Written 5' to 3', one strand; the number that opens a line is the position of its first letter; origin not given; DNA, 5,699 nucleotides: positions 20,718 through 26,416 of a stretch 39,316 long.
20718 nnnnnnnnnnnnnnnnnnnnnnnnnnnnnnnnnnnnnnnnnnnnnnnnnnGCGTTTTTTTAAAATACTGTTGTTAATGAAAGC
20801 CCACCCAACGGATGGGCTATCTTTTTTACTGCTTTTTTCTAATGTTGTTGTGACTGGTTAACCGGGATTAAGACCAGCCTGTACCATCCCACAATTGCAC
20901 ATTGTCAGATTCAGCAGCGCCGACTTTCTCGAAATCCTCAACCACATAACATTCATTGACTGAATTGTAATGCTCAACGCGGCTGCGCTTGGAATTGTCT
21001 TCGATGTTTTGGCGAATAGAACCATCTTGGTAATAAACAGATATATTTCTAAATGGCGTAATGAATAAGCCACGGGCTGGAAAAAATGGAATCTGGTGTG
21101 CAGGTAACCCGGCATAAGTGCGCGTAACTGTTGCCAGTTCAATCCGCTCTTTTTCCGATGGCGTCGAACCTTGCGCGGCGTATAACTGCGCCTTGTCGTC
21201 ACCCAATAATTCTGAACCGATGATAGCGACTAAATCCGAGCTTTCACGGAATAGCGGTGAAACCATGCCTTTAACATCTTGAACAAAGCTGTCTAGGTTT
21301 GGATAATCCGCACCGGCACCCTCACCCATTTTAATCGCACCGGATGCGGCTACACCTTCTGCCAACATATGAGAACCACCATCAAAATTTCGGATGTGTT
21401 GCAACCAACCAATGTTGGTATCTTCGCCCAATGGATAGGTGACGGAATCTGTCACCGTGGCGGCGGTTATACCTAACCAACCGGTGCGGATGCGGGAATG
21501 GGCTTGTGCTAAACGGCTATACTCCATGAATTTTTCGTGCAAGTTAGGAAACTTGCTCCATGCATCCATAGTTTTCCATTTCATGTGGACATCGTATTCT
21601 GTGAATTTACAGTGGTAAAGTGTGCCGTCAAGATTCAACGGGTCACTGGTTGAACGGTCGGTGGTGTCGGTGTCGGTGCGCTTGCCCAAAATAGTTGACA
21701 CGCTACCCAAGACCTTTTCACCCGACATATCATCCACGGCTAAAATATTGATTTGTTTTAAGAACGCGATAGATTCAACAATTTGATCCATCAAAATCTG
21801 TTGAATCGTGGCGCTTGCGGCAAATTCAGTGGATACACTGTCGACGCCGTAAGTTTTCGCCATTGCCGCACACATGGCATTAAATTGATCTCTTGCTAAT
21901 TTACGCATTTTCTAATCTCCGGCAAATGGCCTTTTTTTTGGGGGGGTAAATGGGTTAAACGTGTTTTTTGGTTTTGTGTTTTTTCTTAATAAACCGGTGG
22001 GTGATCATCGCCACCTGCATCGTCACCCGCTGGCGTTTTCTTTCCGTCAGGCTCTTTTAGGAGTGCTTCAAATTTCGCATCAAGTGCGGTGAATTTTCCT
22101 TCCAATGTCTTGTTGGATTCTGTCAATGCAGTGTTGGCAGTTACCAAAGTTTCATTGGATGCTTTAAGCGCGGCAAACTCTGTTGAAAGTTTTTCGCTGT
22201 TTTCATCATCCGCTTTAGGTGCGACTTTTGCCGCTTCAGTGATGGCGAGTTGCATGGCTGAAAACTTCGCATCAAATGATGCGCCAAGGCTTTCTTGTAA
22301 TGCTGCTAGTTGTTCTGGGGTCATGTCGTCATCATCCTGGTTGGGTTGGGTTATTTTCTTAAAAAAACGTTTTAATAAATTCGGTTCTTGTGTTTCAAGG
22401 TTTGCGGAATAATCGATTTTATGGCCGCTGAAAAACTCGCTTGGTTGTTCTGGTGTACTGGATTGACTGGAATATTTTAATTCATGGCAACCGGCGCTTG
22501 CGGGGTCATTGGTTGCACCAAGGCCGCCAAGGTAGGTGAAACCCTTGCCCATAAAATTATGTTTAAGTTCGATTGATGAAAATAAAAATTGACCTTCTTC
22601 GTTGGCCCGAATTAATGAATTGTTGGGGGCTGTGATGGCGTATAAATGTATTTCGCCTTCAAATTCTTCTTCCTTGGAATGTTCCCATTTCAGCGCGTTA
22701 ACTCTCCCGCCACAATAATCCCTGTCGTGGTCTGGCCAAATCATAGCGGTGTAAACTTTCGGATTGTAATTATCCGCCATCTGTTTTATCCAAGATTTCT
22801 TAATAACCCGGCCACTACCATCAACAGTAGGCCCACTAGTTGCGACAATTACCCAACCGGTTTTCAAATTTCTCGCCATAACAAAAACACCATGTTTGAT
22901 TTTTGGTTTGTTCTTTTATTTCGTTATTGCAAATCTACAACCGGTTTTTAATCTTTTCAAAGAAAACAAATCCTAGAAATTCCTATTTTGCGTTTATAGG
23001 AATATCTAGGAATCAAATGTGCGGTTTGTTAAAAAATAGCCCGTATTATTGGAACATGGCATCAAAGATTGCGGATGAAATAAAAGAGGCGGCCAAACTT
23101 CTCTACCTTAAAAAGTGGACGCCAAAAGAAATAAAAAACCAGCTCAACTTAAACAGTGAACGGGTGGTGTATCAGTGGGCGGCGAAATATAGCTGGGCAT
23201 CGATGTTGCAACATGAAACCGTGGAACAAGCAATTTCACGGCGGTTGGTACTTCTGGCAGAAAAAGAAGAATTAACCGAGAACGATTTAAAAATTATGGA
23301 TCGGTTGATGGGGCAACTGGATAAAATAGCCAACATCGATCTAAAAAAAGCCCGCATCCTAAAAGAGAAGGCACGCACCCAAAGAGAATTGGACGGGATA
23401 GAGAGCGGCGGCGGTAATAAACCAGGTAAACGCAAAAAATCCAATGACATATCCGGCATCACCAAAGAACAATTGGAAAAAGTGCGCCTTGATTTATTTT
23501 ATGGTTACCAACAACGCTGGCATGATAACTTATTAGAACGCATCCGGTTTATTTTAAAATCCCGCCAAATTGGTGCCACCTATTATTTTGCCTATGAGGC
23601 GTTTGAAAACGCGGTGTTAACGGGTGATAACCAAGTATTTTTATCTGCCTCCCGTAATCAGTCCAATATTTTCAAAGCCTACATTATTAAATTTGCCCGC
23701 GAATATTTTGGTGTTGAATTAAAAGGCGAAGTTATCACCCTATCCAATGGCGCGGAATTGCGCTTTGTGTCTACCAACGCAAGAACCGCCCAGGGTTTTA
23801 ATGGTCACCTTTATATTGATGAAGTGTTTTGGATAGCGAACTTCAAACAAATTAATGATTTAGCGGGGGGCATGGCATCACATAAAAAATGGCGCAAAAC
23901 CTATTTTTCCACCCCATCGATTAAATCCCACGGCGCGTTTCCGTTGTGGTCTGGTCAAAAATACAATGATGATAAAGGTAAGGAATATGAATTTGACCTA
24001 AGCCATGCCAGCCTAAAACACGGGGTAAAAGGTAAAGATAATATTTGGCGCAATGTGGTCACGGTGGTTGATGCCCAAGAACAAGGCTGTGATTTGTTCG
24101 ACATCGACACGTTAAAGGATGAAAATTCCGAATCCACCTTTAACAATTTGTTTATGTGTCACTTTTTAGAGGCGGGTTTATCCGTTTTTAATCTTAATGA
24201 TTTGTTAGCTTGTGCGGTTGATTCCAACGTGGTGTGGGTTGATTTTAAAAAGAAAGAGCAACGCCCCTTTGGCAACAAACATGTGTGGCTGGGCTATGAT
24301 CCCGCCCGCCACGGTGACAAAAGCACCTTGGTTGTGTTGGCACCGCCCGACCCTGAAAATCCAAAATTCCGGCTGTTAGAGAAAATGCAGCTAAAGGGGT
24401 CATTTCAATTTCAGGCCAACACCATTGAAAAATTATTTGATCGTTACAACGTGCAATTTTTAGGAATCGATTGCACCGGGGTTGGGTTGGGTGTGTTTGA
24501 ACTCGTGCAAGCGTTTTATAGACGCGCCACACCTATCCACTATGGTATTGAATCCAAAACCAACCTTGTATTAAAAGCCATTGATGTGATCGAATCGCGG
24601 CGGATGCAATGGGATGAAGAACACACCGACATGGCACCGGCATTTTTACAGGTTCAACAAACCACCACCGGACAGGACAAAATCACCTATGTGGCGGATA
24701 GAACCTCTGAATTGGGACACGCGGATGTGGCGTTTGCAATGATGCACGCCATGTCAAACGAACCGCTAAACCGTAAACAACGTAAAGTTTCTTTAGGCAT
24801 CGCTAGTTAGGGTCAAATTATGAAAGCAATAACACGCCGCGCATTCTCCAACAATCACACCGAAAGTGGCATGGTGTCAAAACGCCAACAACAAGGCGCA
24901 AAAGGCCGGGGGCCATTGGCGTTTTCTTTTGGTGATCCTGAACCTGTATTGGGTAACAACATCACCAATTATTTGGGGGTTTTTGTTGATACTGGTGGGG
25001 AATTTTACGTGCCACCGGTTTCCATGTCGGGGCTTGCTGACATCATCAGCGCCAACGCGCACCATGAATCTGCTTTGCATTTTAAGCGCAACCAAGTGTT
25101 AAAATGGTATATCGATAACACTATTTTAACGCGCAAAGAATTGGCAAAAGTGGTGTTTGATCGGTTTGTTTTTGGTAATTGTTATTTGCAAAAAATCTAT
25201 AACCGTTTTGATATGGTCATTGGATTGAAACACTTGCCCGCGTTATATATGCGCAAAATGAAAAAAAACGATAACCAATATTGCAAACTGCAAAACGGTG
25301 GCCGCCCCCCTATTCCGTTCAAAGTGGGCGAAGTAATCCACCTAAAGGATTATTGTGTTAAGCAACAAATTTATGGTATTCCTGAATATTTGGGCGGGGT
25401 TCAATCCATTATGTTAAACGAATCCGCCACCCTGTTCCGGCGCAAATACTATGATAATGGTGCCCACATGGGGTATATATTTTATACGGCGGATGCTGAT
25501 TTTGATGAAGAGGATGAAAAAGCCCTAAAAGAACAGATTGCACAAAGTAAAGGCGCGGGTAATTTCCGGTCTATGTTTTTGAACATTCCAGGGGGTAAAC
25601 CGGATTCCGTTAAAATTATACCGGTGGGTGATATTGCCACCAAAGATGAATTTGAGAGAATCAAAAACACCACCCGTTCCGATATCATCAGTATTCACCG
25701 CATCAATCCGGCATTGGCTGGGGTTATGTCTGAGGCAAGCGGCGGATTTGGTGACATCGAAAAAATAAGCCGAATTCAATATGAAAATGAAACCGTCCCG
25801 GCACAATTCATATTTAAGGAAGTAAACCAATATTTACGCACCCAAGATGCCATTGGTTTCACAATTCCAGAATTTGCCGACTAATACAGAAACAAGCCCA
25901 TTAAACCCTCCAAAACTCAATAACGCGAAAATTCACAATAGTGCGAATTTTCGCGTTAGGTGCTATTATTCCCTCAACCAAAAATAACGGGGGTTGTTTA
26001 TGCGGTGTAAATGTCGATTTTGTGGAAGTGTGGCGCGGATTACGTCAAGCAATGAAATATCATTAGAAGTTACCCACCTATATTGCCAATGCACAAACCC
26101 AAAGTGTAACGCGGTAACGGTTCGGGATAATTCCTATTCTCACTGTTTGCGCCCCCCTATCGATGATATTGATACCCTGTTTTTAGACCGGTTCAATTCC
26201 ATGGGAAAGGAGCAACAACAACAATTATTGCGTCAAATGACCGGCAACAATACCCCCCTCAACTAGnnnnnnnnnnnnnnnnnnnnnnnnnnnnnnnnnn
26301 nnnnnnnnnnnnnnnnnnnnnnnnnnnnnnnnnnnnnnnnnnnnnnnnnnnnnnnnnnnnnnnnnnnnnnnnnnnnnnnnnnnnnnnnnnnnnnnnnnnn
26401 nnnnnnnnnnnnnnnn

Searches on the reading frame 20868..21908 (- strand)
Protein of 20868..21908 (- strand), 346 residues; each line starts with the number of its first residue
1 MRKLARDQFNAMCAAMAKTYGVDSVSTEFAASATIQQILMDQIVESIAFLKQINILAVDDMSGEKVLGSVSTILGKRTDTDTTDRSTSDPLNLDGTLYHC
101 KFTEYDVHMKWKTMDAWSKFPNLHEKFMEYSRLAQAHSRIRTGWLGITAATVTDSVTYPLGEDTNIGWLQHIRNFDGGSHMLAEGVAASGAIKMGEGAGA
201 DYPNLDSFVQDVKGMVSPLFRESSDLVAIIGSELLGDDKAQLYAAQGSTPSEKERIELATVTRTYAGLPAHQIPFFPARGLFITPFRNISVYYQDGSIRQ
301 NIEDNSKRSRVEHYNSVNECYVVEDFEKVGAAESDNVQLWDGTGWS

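Call 9: search_protein_families(library=pfam, proteins=[window:20868-21908:-], max_evalue=0.001)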
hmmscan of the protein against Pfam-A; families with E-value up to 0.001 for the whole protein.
window:20868-21908:- (346 aa): 1 family
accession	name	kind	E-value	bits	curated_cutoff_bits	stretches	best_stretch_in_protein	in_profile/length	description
PF05125.18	Phage_cap_P2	-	5.4e-97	325.3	27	1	8-333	1-325/327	Phage major capsid protein, P2 family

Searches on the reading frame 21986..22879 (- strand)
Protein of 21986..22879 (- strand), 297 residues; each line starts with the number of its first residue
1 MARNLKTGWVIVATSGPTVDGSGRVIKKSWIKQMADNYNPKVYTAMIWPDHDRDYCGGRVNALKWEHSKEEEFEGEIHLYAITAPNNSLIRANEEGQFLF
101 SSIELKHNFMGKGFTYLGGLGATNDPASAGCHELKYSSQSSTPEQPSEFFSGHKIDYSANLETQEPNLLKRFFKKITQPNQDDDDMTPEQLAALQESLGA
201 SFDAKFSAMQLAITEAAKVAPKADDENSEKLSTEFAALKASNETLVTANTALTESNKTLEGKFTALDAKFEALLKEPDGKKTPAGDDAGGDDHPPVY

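Call 9: search_protein_families(library=pfam, proteins=[window:21986-22879:-], max_evalue=0.001)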
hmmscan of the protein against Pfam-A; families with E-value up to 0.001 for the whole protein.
window:21986-22879:- (297 aa): 1 family
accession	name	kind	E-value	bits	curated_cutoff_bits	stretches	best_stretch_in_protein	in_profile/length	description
PF05929.16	Phage_GPO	-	3.7e-40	138.7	33.6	1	9-255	3-243/268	Phage capsid scaffolding protein (GPO) serine peptidase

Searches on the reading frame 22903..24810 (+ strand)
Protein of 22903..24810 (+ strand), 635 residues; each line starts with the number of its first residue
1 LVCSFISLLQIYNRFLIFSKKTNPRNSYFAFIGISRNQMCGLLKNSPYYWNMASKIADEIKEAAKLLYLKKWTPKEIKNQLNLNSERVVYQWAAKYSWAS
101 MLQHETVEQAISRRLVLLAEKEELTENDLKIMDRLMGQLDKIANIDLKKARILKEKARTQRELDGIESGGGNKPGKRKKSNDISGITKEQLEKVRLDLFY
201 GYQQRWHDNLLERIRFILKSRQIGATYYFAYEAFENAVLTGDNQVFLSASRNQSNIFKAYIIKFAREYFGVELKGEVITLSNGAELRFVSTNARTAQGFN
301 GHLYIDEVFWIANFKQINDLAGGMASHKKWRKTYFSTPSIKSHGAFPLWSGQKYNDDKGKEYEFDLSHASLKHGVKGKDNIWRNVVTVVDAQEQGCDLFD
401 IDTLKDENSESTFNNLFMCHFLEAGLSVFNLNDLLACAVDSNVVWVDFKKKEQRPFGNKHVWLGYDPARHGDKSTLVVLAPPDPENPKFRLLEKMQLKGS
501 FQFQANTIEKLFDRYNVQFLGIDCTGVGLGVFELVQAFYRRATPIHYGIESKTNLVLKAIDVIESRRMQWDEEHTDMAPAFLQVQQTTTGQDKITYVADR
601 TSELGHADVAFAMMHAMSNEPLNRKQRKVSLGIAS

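Call 9: search_protein_families(library=pfam, proteins=[window:22903-24810:+], max_evalue=0.001)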
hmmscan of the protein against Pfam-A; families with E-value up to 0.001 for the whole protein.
window:22903-24810:+ (635 aa): 3 families
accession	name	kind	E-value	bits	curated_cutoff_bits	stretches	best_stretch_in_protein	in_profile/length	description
PF03237.21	Terminase_6N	-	1.2e-44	153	22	1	217-434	2-213/215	Terminase large subunit, T4likevirus-type, N-terminal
PF17289.8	Terminase_6C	-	7.6e-25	88.1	22.6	1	464-619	2-154/155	Terminase RNaseH-like domain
PF06056.18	Terminase_5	-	5.1e-12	46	20.3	1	59-116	1-57/58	Putative ATPase subunit of terminase (gpP-like)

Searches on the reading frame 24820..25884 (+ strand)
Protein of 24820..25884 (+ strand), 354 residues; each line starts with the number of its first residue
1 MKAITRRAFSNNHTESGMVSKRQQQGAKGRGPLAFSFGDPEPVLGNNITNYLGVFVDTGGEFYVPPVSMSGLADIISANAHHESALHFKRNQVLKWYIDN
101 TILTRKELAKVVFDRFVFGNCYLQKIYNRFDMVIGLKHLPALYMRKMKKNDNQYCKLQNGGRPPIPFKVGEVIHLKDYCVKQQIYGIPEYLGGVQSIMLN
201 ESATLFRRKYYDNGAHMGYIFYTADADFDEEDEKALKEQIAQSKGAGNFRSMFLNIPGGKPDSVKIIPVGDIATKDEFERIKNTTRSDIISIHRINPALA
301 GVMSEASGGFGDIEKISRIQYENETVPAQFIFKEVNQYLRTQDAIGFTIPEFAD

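Call 9: search_protein_families(library=pfam, proteins=[window:24820-25884:+], max_evalue=0.001)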
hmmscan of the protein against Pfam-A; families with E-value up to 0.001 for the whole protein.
window:24820-25884:+ (354 aa): 1 family
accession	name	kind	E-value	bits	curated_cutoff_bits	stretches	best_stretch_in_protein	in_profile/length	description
PF04860.17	Phage_portal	-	2.2e-14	53.8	39.1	1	109-317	56-253/321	Phage portal protein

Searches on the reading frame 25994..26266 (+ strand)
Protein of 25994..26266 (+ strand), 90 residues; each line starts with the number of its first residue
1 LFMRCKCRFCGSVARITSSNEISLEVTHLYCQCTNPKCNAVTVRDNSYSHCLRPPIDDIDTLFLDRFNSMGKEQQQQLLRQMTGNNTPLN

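Call 9: search_protein_families(library=pfam, proteins=[window:25994-26266:+], max_evalue=0.001)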
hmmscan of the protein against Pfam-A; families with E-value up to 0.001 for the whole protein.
window:25994-26266:+ (90 aa): 1 family
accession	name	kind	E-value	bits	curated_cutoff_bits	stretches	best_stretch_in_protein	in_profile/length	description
PF04606.18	Ogr_Delta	-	8.1e-10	38.9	26.3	1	6-51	1-46/47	Ogr/Delta-like zinc finger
